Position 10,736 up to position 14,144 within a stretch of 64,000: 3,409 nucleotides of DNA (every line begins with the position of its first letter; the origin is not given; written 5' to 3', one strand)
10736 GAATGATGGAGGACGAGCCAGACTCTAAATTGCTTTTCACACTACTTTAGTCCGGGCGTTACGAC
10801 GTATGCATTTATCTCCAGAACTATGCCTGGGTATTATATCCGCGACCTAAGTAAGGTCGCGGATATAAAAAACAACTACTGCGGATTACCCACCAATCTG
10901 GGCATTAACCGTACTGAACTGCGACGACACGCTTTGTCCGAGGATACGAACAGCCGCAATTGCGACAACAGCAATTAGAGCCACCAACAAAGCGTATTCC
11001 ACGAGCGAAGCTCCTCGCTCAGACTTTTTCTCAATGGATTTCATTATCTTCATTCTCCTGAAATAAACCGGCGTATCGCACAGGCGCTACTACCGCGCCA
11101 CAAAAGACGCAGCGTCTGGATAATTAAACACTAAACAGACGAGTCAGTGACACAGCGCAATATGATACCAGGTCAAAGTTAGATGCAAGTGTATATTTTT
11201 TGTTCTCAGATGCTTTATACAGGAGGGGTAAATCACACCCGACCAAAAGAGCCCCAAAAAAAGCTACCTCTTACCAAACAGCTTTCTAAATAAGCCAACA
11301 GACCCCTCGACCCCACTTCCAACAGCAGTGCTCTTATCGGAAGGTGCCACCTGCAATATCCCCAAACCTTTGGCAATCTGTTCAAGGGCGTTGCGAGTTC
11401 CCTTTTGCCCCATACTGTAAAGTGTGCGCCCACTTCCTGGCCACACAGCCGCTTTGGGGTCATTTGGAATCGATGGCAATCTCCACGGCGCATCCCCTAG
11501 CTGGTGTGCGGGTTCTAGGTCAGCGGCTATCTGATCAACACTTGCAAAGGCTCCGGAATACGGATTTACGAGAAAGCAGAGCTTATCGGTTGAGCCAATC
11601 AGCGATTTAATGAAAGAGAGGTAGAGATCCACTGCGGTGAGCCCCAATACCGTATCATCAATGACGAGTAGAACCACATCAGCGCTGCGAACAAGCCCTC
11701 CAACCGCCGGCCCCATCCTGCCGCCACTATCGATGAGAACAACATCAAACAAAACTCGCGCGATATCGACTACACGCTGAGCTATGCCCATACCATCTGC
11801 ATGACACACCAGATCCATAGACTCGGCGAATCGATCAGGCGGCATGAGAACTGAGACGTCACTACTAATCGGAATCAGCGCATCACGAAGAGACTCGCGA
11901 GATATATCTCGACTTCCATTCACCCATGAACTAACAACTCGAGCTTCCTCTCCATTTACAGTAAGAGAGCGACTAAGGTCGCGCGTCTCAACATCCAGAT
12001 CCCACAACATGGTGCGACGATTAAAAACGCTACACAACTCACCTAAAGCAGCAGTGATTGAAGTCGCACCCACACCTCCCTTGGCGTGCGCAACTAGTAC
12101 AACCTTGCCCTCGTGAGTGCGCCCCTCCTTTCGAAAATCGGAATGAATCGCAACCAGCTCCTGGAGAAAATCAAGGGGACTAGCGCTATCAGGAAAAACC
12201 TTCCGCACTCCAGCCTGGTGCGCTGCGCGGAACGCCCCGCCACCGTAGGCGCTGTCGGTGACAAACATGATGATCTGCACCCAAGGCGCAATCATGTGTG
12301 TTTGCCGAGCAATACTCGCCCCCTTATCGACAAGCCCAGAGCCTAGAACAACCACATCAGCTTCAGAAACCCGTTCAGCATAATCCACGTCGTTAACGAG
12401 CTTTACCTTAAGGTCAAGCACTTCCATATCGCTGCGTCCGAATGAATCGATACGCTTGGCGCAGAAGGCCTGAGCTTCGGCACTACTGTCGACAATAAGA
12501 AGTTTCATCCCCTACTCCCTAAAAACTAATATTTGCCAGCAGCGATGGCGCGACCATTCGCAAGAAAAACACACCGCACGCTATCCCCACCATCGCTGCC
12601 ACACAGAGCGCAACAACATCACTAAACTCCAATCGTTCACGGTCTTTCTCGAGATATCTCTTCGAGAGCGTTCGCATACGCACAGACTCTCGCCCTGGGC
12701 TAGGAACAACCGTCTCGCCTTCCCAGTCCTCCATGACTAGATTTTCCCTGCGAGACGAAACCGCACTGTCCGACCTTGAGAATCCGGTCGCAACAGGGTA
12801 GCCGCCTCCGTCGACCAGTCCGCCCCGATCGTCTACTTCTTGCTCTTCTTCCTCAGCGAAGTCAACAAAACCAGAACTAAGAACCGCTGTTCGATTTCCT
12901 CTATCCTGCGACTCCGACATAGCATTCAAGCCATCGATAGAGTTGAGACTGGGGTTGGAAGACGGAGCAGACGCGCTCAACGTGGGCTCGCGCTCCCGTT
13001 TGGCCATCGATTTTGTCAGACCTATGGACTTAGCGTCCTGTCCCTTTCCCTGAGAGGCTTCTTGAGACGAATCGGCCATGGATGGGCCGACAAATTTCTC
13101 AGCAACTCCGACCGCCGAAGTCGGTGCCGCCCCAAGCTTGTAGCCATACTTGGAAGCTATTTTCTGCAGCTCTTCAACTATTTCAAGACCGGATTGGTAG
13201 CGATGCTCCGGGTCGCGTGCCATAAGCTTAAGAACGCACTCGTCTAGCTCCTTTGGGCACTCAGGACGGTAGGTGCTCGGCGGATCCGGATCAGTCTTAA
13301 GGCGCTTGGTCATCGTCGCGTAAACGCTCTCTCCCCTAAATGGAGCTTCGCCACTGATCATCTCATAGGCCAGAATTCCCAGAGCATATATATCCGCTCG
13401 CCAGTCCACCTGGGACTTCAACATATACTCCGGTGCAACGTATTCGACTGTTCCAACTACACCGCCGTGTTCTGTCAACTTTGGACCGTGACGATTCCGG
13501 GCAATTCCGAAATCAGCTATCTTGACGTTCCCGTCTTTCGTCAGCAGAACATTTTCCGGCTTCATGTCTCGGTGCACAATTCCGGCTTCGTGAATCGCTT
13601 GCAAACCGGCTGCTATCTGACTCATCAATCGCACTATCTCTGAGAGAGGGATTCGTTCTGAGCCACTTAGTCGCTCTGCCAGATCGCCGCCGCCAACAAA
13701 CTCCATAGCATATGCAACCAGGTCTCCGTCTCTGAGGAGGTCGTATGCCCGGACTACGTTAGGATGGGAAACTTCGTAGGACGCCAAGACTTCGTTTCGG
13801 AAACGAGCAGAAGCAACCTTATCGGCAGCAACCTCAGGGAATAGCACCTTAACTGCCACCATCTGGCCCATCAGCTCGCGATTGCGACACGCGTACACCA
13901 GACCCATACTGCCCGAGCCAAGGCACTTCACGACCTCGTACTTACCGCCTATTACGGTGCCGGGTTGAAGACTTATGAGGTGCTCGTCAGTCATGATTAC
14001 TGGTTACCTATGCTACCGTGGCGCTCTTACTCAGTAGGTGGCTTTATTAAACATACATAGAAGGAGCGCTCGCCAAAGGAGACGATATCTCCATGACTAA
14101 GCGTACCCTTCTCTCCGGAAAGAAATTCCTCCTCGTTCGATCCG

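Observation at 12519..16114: Tail-anchored Ser/Thr kinase, FHA protein and tail-anchored PP2C phosphatase directly upstream of the Tad-like genes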

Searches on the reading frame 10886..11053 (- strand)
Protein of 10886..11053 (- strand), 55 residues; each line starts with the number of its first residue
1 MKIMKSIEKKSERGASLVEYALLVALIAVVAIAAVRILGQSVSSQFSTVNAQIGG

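Call 76: search_protein_families(library=pfam, proteins=[window:10886-11053:-], max_evalue=0.01)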
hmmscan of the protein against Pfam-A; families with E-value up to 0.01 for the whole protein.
window:10886-11053:- (55 aa): 2 families
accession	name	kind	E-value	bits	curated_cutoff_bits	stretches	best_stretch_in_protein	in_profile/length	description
PF04964.19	Flp_Fap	-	2.2e-10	40.6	32.2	1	9-51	2-44/46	Flp/Fap pilin component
PF14029.11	DUF4244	-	0.00098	18.9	27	1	9-35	7-31/54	Protein of unknown function (DUF4244)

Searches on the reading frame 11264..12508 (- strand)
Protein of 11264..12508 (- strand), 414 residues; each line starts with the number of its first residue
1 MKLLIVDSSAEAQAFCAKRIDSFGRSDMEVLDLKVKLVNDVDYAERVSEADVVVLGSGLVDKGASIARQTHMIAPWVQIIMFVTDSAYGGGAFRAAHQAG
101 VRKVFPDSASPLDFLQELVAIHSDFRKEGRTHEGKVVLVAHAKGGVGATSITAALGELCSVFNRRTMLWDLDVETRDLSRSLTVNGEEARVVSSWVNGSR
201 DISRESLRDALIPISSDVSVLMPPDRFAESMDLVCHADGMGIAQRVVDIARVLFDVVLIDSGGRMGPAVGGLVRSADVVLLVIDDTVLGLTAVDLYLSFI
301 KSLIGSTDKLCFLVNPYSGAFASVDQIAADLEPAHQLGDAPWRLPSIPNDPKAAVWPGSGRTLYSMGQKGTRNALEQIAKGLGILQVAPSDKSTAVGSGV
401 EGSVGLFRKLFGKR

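Call 4: search_protein_families(library=pfam, proteins=[window:11264-12508:-], max_evalue=0.01)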
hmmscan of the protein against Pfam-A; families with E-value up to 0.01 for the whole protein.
window:11264-12508:- (414 aa): 4 families
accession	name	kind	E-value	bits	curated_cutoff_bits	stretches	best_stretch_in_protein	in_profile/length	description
PF13614.12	AAA_31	-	4.4e-07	30.4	27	1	135-304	2-168/177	AAA domain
PF01656.29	CbiA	-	5.5e-05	23.6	25.4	1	138-331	2-99/125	CobQ/CobB/MinD/ParA nucleotide binding domain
PF06564.18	CBP_BcsQ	-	0.0016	18.4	21.3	1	137-284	4-146/234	Cellulose biosynthesis protein BcsQ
PF10609.15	ParA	-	0.0025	17.7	27.1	1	135-191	4-60/246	NUBPL iron-transfer P-loop NTPase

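Call 25: search_protein_families(library=ncbifam, proteins=[window:11264-12508:-], max_evalue=0.001)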
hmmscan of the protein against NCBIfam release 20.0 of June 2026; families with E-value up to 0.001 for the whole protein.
window:11264-12508:- (414 aa): 6 families
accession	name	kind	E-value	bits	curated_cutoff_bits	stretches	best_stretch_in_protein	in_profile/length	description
TIGR03815.1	CpaE_hom_Actino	equivalog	2.2e-12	46.8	154.45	1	39-300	27-269/340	septum site-determining protein Ssd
TIGR03371.1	cellulose_yhjQ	equivalog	6.7e-10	38.9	157.85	1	135-318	2-179/246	cellulose biosynthesis protein BcsQ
TIGR01968.1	minD_bact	equivalog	5.1e-08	32.6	212.9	1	135-294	2-152/261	septum site-determining protein MinD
NF041546.1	ParA_partition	equivalog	2.2e-07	30.6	180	0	237-327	61-152/203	ParA family partition ATPase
NF008079.0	PRK10818.1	equivalog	0.00012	21.5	508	1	135-263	3-123/270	septum site-determining protein MinD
TIGR01969.1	minD_arch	subfamily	0.00015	21.1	201.75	1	136-291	2-146/251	cell division ATPase MinD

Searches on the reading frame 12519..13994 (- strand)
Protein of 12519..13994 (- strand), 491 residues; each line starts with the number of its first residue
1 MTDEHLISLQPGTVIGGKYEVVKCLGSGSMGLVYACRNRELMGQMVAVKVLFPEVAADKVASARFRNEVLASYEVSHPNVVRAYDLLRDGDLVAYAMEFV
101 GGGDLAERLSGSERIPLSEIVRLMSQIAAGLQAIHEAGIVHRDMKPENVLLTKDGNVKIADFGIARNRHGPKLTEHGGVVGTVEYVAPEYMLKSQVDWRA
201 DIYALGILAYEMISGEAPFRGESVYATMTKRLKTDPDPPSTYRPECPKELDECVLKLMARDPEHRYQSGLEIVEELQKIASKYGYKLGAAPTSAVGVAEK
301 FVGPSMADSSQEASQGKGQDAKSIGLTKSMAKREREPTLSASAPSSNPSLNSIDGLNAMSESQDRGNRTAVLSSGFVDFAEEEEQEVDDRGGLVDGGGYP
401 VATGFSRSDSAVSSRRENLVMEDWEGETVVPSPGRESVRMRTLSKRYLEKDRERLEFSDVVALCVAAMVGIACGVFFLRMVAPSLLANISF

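Call 4: search_protein_families(library=pfam, proteins=[window:12519-13994:-], max_evalue=0.01)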
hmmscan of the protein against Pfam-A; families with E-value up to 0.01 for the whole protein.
window:12519-13994:- (491 aa): 8 families
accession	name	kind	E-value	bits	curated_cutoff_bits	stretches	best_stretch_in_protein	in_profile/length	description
PF00069.31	Pkinase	-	1.8e-54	185.3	31.7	1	19-267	1-253/263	Protein kinase domain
PF07714.23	PK_Tyr_Ser-Thr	-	9e-41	140.3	23.1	1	21-266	3-249/258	Protein tyrosine and serine/threonine kinase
PF03109.22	ABC1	-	1e-08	35.1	22.9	1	97-167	147-216/244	ABC1 atypical kinase-like domain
PF01636.29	APH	-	0.00087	19.6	23.2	0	122-163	152-195/239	Phosphotransferase enzyme family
PF01163.29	RIO1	-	0.002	18.2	22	1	96-163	84-149/187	RIO domain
PF14531.12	Kinase-like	-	0.0031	17.2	25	1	131-220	158-252/289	Kinase-like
PF17667.7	Pkinase_fungal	-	0.0053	16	24.1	0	126-194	294-368/387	Fungal protein kinase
PF06293.20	Kdo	-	0.0057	16.6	21.3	1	121-163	121-167/207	Lipopolysaccharide kinase (Kdo/WaaP) family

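Call 25: search_protein_families(library=ncbifam, proteins=[window:12519-13994:-], max_evalue=0.001)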
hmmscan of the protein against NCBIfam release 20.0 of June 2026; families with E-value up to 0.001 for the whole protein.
window:12519-13994:- (491 aa): 19 families
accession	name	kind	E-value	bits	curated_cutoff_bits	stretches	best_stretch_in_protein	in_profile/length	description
NF033483.0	PknB_PASTA_kin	equivalog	2.5e-88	297.5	450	1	12-318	2-307/563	Stk1 family PASTA domain-containing Ser/Thr kinase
NF052427.1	StpK7MSMEG_1200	equivalog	3.2e-50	171.2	900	1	17-281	7-270/601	serine/threonine protein kinase StpK7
NF047741.1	antiphage_MADS6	equivalog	1.4e-48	165.9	460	2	121-282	302-463/612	methylation-associated defense system protein kinase MAD6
NF009651.0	PRK13184.1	equivalog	1.1e-38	132.8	839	1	18-278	3-289/932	serine/threonine-protein kinase PknD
NF053615.1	SerThrKinAfsKStmc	equivalog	2.9e-33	115.5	1300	1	17-414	13-392/809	protein serine/threonine kinase AfsK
TIGR03903.1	TOMM_kin_cyc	equivalog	3.6e-33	114.5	705.75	1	43-272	3-240/1267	TOMM system kinase/cyclase fusion protein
NF038150.1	lanthi_synth_IV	equivalog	2.1e-29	102.4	650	1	13-306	185-460/851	class IV lanthionine synthetase LanL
NF033442.0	BREX_PglW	equivalog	2.8e-24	85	990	2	10-165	505-660/1391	BREX system serine/threonine kinase PglW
NF038151.1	lanthi_synth_III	equivalog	3.7e-13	48.8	575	1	17-213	220-423/833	class III lanthionine synthetase LanKC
NF058632.1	SerThrKinPrkT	equivalog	8.4e-12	44.7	280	1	6-155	5-154/322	serine/threonine protein kinase PrkT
NF043056.1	T4SS_LegK1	equivalog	4.7e-09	35.4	550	1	132-210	203-282/516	Dot/Icm T4SS effector kinase LegK1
TIGR03724.2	arch_bud32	equivalog_domain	1.7e-08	34.2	125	1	62-168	37-134/193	KEOPS complex kinase/ATPase Bud32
NF011464.0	PRK14879.1-7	equivalog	2.4e-08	34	246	1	94-166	82-150/221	Kae1-associated kinase Bud32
NF011463.0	PRK14879.1-4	equivalog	2.5e-06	27.1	188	1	88-166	88-161/237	Kae1-associated kinase Bud32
NF007174.0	PRK09605.1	equivalog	1.9e-05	23.3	447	1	92-167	410-475/535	bifunctional N(6)-L-threonylcarbamoyladenine synthase/serine/threonine protein kinase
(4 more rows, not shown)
